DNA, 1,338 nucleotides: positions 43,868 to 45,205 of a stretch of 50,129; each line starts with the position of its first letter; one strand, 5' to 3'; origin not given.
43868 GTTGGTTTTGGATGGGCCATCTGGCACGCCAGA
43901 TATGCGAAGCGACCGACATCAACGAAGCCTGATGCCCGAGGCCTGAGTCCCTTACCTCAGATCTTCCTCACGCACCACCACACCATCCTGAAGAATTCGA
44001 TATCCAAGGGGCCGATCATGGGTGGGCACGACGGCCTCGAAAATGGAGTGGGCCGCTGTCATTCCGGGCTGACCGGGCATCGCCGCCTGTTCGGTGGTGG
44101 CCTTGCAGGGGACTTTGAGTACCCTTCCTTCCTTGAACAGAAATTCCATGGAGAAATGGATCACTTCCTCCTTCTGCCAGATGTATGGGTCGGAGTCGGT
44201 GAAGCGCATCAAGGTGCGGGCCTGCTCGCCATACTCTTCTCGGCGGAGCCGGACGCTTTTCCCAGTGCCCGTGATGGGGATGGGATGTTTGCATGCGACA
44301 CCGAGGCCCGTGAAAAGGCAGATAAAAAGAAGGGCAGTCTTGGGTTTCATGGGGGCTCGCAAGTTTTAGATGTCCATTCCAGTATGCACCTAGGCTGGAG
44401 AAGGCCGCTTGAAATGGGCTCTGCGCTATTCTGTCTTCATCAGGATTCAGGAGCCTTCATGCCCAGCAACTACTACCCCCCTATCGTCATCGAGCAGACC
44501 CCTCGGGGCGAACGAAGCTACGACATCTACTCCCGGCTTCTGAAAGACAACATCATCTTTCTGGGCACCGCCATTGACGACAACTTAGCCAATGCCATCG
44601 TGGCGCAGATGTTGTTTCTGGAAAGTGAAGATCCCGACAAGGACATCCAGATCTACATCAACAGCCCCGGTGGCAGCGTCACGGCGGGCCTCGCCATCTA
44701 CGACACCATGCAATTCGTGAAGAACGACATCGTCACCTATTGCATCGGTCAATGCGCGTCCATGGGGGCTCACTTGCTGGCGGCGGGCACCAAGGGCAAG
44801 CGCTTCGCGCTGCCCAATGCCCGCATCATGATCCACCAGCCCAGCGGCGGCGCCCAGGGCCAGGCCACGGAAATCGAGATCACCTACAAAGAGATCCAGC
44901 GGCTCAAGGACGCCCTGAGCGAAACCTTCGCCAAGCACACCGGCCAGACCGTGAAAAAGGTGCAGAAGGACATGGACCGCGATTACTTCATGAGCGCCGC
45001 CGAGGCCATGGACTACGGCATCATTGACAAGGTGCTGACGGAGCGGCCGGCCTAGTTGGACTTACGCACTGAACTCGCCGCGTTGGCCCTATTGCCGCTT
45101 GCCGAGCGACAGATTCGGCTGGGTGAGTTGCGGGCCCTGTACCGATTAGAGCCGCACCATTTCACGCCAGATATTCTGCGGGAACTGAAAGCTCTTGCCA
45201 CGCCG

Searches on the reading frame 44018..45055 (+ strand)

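Call 98: search_protein_families(library=pfam, proteins=[window:44018-45055:+], max_evalue=0.00001)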
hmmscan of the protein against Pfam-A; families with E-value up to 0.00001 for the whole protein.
window:44018-45055:+ (345 aa): 1 family
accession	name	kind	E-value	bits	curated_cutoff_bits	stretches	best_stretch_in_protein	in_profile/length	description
PF00574.28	CLP_protease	-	1.6e-85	286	20.2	1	163-342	2-181/182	Clp protease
